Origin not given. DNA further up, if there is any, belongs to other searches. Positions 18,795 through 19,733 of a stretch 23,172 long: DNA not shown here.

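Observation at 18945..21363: DUF1326-DUF2182-DUF1326 operon beside a multicopper oxidase: an uncharacterised, probably metal (copper)-handling membrane system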

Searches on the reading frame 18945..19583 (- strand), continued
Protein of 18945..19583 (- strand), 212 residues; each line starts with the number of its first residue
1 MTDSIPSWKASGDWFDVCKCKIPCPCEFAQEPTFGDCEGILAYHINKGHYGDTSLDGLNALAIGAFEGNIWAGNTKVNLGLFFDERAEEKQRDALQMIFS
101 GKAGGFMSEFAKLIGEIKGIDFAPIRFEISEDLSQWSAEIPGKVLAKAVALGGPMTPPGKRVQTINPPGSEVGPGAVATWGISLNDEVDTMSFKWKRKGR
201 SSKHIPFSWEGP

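Call 46: search_protein_families(library=pfam, proteins=[L013:3393-4709:-, L013:4858-5646:-, L013:6143-6727:+, L013:6971-7639:+, L013:7573-8532:+, L013:8755-9708:+, L013:9727-10707:-, L013:10550-11326:-, L013:11316-12185:-, L013:2594-3403:-], max_evalue=0.001)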
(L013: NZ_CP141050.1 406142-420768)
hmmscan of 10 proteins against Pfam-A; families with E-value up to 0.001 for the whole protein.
L013:3393-4709:- (438 aa): 1 family
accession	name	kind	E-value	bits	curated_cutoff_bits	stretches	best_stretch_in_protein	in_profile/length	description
PF00232.24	Glyco_hydro_1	-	1.6e-13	50.3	22.6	1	32-184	54-214/453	Glycosyl hydrolase family 1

L013:4858-5646:- (262 aa): 9 families
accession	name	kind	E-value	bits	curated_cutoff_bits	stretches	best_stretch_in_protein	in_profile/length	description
PF00561.26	Abhydrolase_1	-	5e-24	85.7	25.8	1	17-129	2-120/245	alpha/beta hydrolase fold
PF12697.13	Abhydrolase_6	-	3.2e-23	84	26.3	1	18-242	1-215/217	Alpha/beta hydrolase family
PF12146.15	Hydrolase_4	-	7.1e-17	61.9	27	1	17-236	6-237/239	Serine aminopeptidase, S33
PF00975.26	Thioesterase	-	2.2e-06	28.5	26.4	1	18-99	3-85/226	Thioesterase domain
PF06821.19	Ser_hydrolase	-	7.5e-06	26.4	22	1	80-174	55-144/172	Serine hydrolase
PF01738.24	DLH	-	0.0002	21.4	21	0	81-128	98-145/217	Dienelactone hydrolase family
PF00756.26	Esterase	-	0.0004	20.7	22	1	69-141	105-176/251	Putative esterase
PF20408.4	Abhydrolase_11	-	0.00063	20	27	0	66-112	64-106/193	Alpha/beta hydrolase domain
PF12695.13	Abhydrolase_5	-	0.00096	19.4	27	0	66-135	46-112/164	Alpha/beta hydrolase family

L013:6143-6727:+ (194 aa): 0 families

L013:6971-7639:+ (222 aa): 1 family
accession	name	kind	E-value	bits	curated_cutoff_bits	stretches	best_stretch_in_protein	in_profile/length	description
PF07040.16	DUF1326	-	1.4e-56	191.9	25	1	24-206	2-175/177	Protein of unknown function (DUF1326)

L013:7573-8532:+ (319 aa): 1 family
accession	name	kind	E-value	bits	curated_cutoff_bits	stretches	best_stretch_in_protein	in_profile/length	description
PF09948.15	PpoB2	-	2.8e-60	203.9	28.7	1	117-306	1-187/188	Copper chaperone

L013:8755-9708:+ (317 aa): 2 families
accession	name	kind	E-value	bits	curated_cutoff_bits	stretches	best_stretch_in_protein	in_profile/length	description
PF03466.25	LysR_substrate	-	3.6e-33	115.2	28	1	90-285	5-203/209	LysR substrate binding domain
PF00126.33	HTH_1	-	8.1e-19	67.8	26.6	1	4-62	2-60/60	Bacterial regulatory helix-turn-helix protein, lysR family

L013:9727-10707:- (326 aa): 1 family
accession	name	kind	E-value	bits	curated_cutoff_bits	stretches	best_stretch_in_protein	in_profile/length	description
PF01625.27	PMSR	-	4.2e-54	183.4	23.7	1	143-291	2-149/153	Peptide methionine sulfoxide reductase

L013:10550-11326:- (258 aa): 1 family
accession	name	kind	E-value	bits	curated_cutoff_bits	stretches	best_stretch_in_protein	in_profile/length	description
PF00174.25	Oxidored_molyb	-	9.9e-39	133.1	24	1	95-234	11-162/169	Oxidoreductase molybdopterin binding domain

L013:11316-12185:- (289 aa): 2 families
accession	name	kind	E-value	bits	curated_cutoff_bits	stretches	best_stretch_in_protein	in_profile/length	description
PF01292.26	Ni_hydr_CYTB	-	3.2e-25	89.4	30.1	1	26-278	1-179/179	Prokaryotic cytochrome b561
PF14358.11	DUF4405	-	0.00042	21.2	26.7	0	205-262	5-64/66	Domain of unknown function (DUF4405)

L013:2594-3403:- (269 aa): 1 family
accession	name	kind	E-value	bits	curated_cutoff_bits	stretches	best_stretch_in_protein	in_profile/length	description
PF00230.25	MIP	-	1.4e-35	123.5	25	1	31-242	11-217/222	Major intrinsic protein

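Call 48: find_related_loci(query=A5, collection=genome_contigs, flank=8000)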
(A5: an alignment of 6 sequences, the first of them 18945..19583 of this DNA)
Query A5 (212 aa) in genome_contigs; peptide patterns used: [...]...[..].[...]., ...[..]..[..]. (x = any residue, [..] = any of these).
599 stretches matched a pattern (row limit reached: there are more); 547 encode a relative of the query (tblastn E <= 1e-3); the best 80 are kept; 80 distinct loci.
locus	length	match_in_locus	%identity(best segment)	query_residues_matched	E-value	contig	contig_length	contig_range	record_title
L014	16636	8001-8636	92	1-212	1e-133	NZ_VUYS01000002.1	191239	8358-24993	Candidatus Nitrosocosmicus agrestis strain SS NODE_4_length_191273_cov_18.619642, whole genome shotgun sequence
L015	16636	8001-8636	89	1-212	9e-132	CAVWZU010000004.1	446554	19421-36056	MAG: uncultured Nitrososphaeraceae archaeon isolate MFD04212.bin.2.239 genome assembly, contig: contig_4199, whole genom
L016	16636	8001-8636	87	1-212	2e-126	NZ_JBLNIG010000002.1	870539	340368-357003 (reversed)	Candidatus Nitrosocosmicus sp. FF01 3, whole genome shotgun sequence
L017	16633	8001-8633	84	2-212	3e-123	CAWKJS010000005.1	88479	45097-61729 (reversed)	MAG: uncultured Nitrososphaeraceae archaeon isolate MFD01916.bin.2.53 genome assembly, contig: contig_17420, whole genom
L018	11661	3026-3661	76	1-212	1e-116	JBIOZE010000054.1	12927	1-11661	MAG: Nitrososphaeraceae archaeon isolate MAG012 k127_2866625, whole genome shotgun sequence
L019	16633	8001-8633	77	2-212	8e-115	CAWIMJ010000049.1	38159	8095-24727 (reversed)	MAG: uncultured Nitrososphaeraceae archaeon isolate MFD05088.bin.1.88 genome assembly, contig: contig_81776, whole genom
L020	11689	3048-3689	74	2-212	3e-111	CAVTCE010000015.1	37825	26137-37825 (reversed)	MAG: uncultured Nitrososphaeraceae archaeon isolate MFD02360.bin.2.160 genome assembly, contig: contig_19929, whole geno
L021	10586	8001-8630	76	5-212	8e-111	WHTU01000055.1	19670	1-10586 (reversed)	MAG: Nitrososphaeraceae archaeon isolate Dino_bin45 NODE_55_length_19670_cov_61.683049, whole genome shotgun sequence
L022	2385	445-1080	76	3-212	2e-115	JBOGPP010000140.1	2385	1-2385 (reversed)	MAG: Nitrososphaeraceae archaeon isolate M3-B2_metabat2.bin.97 k127_176171, whole genome shotgun sequence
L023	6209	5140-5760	74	6-212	2e-109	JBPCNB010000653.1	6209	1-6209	MAG: Nitrososphaeraceae archaeon isolate TH_ant_mag_119 S1Ck127_1279178_flag_1_multi_5.6407_len_6209, whole genome shotg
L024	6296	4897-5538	73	2-212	2e-109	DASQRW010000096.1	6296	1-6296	MAG TPA_asm: Nitrososphaeraceae archaeon isolate SMAG_U10893 k141_149706, whole genome shotgun sequence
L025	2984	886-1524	73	1-212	2e-112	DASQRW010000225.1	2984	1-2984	MAG TPA_asm: Nitrososphaeraceae archaeon isolate SMAG_U10893 k141_143141, whole genome shotgun sequence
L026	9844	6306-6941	73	1-212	6e-109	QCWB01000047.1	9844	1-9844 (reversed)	MAG: Nitrososphaera sp. isolate WS208 E_2_scaffold_25031, whole genome shotgun sequence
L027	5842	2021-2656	73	3-212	1e-108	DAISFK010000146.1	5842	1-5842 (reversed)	MAG TPA_asm: Nitrososphaeraceae archaeon isolate CTOTU41303 NODE_10861_length_5842_cov_10.434595, whole genome shotgun s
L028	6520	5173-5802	75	5-212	2e-108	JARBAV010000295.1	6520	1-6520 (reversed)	MAG: Nitrososphaerales archaeon isolate plot3_rep3_bin15 k141_748907, whole genome shotgun sequence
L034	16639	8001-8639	72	2-212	1e-107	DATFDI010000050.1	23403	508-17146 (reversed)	MAG TPA_asm: Nitrososphaeraceae archaeon isolate SMAG_U8576 k141_1648684, whole genome shotgun sequence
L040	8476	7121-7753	71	4-212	2e-106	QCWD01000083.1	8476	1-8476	MAG: Nitrososphaeraceae archaeon isolate WS9 E_2_scaffold_46013, whole genome shotgun sequence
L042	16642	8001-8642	71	1-212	7e-106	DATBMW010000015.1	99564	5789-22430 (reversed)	MAG TPA_asm: Nitrososphaera sp. isolate SMAG_U4008 k141_4219525, whole genome shotgun sequence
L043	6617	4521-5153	70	4-212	9e-106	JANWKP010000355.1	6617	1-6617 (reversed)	MAG: Nitrososphaerales archaeon isolate CRAIB_MAG96 c_000000108855, whole genome shotgun sequence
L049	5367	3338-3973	72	4-212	3e-104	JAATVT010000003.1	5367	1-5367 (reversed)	Nitrososphaerales archaeon TH5893 k141_212442, whole genome shotgun sequence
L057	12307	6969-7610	66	1-212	1e-101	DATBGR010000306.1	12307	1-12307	MAG TPA_asm: Nitrososphaeraceae archaeon isolate SMAG_U3842 k141_3113353, whole genome shotgun sequence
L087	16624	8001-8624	62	5-212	1e-90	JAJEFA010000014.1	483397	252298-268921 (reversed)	MAG: Candidatus Binatia bacterium isolate p16x34bins.64 k141_399137, whole genome shotgun sequence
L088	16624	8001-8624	61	5-212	2e-90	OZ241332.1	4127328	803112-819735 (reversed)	MAG: uncultured Candidatus Binatia bacterium isolate ce7e85d1-9959-44a0-99a7-1c122dec4f51 genome assembly, chromosome: 1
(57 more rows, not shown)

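Call 53: search_protein_families(library=pfam, proteins=[L043:3194-3934:+, L087:9638-10654:+, L021:2927-4372:+, L040:5379-6161:+, L034:7429-7917:-, L087:6744-7922:+, L088:8804-9562:-, L057:10308-11285:-, L049:4198-5355:+, L042:1477-2985:+], max_evalue=0.0001)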
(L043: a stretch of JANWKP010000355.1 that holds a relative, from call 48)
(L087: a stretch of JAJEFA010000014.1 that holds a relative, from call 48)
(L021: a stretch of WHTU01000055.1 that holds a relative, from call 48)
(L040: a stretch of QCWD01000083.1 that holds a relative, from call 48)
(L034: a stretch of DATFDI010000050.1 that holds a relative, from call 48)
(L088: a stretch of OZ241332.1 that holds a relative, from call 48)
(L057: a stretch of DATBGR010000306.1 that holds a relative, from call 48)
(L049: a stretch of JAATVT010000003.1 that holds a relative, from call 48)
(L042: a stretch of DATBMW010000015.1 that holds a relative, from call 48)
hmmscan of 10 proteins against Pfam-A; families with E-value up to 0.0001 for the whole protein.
L043:3194-3934:+ (246 aa): 4 families
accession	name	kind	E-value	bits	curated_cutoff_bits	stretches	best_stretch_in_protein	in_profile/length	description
PF00106.31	adh_short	-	2.4e-60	203.8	26.6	1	10-203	2-190/195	short chain dehydrogenase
PF13561.12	adh_short_C2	-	9.1e-46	156.8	27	1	17-241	5-229/236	Enoyl-(Acyl carrier protein) reductase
PF08659.16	KR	-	2.9e-15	57.1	22.6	1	10-189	2-172/180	KR domain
PF23441.1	SDR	-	9e-15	55.2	27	1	5-202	4-201/258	SDR-like rossmann domain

L087:9638-10654:+ (338 aa): 1 family
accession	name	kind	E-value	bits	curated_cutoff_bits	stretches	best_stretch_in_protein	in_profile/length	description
PF00296.26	Bac_luciferase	-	4.7e-72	243.4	27.9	1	17-311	17-312/314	Luciferase-like monooxygenase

L021:2927-4372:+ (481 aa): 1 family
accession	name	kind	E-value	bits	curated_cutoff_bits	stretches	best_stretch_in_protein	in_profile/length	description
PF07995.17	GSDH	-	3e-46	158.7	25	1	63-422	1-332/332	Glucose / Sorbosone dehydrogenase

L040:5379-6161:+ (260 aa): 1 family
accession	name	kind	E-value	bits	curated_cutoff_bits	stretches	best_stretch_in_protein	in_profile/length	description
PF19583.5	ODP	-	2.1e-20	73.8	27.2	1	37-224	1-194/194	ODP family beta lactamase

L034:7429-7917:- (162 aa): 0 families

L087:6744-7922:+ (392 aa): 3 families
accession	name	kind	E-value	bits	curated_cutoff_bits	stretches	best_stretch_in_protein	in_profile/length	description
PF00107.32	ADH_zinc_N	-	4.7e-16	59.4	31.8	1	206-351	1-128/129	Zinc-binding dehydrogenase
PF08240.17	ADH_N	-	8e-13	49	23.5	1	54-167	1-103/104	Alcohol dehydrogenase GroES-like domain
PF16912.11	Glu_dehyd_C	-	3.2e-05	23.9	34.9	0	175-243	4-82/211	Glucose dehydrogenase C-terminus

L088:8804-9562:- (252 aa): 0 families

L057:10308-11285:- (325 aa): 2 families
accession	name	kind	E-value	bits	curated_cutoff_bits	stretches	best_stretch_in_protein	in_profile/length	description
PF00583.31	Acetyltransf_1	-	6.5e-10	39.7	20.7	1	44-134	21-116/116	Acetyltransferase (GNAT) family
PF13508.13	Acetyltransf_7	-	3.4e-06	27.8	27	1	57-134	6-82/84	Acetyltransferase (GNAT) domain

L049:4198-5355:+ (385 aa): 4 families
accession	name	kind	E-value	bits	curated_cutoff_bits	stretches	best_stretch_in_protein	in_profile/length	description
PF13365.12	Trypsin_2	-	4.4e-34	118.7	27.6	1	86-228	1-144/144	Trypsin-like peptidase domain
PF00089.32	Trypsin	-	7.1e-17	62.4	20.6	1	85-248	26-217/220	Trypsin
PF13180.12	PDZ_2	-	1.2e-11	45.2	27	1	284-362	12-75/80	PDZ domain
PF17820.7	PDZ_6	-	9e-09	35.4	27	0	319-354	19-52/54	PDZ domain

L042:1477-2985:+ (502 aa): 1 family
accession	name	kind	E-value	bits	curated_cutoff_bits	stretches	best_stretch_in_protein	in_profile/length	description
PF00361.26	Proton_antipo_M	-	9.7e-68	228.9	21.5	1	129-414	1-282/294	NADH:quinone oxidoreductase/Mrp antiporter, TM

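Call 60: search_protein_families(library=pfam, alignment_id=A7, max_evalue=0.00001)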
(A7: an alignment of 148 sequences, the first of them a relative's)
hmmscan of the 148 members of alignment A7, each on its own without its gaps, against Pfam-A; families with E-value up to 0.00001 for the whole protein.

A. member 1, L033:11448-11939:+ (163 aa): 0 families

B. families by the number of members that match (of 148 scanned): 136 families (the first 25 are shown)
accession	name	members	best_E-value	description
PF13649.12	Methyltransf_25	5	1.4e-21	Methyltransferase domain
PF13847.12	Methyltransf_31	5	2e-21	Methyltransferase domain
PF08241.18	Methyltransf_11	5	8.8e-19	Methyltransferase domain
PF08242.18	Methyltransf_12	5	1.4e-14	Methyltransferase domain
PF01209.24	Ubie_methyltran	4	5.5e-21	ubiE/COQ5 methyltransferase family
PF13489.12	Methyltransf_23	4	1.3e-13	Methyltransferase domain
PF00072.30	Response_reg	3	7.8e-21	Response regulator receiver domain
PF12146.15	Hydrolase_4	3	6.1e-12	Serine aminopeptidase, S33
PF07237.17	DUF1428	3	8.2e-11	Protein of unknown function (DUF1428)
PF00106.31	adh_short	2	2.4e-60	short chain dehydrogenase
PF13561.12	adh_short_C2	2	1.4e-57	Enoyl-(Acyl carrier protein) reductase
PF00382.24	TFIIB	2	2e-36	Transcription factor TFIIB repeat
PF00561.26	Abhydrolase_1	2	5.3e-35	alpha/beta hydrolase fold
PF00571.33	CBS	2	1.8e-27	CBS domain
PF14417.12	MEDS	2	1.2e-22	MEDS: MEthanogen/methylotroph, DcmR Sensory domain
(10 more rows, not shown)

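Call 61: search_protein_families(library=pfam, alignment_id=A8, max_evalue=0.00001)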
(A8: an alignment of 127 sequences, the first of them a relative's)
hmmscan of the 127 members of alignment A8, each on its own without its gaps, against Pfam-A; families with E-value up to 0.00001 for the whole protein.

A. member 1, L070:6552-6827:+ (91 aa): 1 family
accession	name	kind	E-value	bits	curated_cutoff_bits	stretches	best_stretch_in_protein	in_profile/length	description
PF02604.26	PhdYeFM_antitox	-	1e-11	44.8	29.8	1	9-73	4-66/74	Antitoxin Phd_YefM, type II toxin-antitoxin system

B. families by the number of members that match (of 127 scanned): 133 families (the first 25 are shown)
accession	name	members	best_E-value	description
PF00296.26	Bac_luciferase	6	4.7e-72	Luciferase-like monooxygenase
PF12680.13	SnoaL_2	4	2.2e-24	SnoaL-like domain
PF00107.32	ADH_zinc_N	4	4.7e-16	Zinc-binding dehydrogenase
PF08240.17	ADH_N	4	1.5e-14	Alcohol dehydrogenase GroES-like domain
PF07690.21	MFS_1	3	5.1e-49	Major Facilitator Superfamily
PF13649.12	Methyltransf_25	3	4.4e-19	Methyltransferase domain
PF08242.18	Methyltransf_12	3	3.4e-18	Methyltransferase domain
PF08241.18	Methyltransf_11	3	7.9e-17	Methyltransferase domain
PF01850.27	PIN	3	6.1e-14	PIN domain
PF02515.22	CoA_transf_3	2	4.3e-110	CoA-transferase family III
PF07366.18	SnoaL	2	3.6e-35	SnoaL-like polyketide cyclase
PF00083.30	Sugar_tr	2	2.7e-31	Sugar (and other) transporter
PF13847.12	Methyltransf_31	2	5e-29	Methyltransferase domain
PF08327.17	AHSA1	2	1.3e-28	Activator of Hsp90 ATPase homolog 1-like protein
PF03795.20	YCII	2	9.1e-22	YCII-related domain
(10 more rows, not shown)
